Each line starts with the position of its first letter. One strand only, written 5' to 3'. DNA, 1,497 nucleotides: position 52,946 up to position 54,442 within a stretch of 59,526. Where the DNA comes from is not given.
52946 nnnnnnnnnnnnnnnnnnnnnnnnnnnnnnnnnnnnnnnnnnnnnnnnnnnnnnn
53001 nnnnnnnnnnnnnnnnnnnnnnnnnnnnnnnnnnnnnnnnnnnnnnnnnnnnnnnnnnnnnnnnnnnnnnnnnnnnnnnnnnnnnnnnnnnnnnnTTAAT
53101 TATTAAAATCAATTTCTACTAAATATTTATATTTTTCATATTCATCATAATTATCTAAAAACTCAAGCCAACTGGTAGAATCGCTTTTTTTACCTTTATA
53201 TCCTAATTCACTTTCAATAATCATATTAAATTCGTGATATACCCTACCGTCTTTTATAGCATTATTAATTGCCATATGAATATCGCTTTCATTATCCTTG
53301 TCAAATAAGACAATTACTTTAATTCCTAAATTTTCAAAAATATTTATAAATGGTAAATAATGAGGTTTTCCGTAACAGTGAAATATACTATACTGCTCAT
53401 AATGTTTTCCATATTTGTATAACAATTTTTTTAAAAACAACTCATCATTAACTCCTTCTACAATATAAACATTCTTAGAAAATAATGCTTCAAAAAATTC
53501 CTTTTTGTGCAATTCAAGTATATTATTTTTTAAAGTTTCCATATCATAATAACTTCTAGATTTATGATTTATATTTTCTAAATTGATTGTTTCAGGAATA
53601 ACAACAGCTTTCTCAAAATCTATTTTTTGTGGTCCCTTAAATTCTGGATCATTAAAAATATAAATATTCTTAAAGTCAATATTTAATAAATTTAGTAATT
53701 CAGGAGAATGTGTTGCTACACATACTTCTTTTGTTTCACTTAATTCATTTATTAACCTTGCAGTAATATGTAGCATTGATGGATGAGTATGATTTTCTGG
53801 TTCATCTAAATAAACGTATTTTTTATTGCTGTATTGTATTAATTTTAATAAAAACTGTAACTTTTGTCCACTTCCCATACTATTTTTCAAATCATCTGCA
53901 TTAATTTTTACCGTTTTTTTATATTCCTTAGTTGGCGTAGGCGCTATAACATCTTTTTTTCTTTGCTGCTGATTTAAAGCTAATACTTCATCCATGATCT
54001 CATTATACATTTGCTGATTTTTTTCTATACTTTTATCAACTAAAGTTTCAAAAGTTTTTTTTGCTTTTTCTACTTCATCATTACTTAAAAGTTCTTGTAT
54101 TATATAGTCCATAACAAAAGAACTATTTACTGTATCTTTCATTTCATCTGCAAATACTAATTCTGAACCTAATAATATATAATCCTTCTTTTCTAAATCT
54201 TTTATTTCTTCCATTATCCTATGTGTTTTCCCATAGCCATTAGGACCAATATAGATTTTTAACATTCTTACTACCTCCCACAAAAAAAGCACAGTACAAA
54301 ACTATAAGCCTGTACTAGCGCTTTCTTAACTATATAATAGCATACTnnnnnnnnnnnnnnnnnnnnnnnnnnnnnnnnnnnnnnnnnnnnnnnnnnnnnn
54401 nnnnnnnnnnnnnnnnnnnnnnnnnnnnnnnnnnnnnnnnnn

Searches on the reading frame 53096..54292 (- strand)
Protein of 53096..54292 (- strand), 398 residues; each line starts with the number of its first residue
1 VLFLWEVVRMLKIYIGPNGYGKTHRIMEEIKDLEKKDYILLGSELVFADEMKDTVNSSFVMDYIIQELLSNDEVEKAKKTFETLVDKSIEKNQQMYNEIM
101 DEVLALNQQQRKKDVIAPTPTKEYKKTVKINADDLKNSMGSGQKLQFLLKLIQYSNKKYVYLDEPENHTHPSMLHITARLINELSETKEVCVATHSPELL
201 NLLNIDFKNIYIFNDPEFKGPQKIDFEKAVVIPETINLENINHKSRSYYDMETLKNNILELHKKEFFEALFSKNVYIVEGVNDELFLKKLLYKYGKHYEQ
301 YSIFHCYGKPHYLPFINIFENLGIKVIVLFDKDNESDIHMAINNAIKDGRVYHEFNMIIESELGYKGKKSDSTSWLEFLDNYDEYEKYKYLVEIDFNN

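Call 71: search_protein_families(library=pfam, proteins=[window:53096-54292:-], max_evalue=0.0001)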
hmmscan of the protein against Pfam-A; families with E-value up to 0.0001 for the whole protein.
window:53096-54292:- (398 aa): 2 families
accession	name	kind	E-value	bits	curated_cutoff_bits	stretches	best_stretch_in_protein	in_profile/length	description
PF20469.4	OLD-like_TOPRIM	-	3.7e-12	47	23.2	1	270-333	1-67/67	Overcoming lysogenization defect protein-like, TOPRIM domain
PF13304.12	AAA_21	-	1.4e-09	38.9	27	1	95-201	220-304/304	AAA domain, putative AbiEii toxin, Type IV TA system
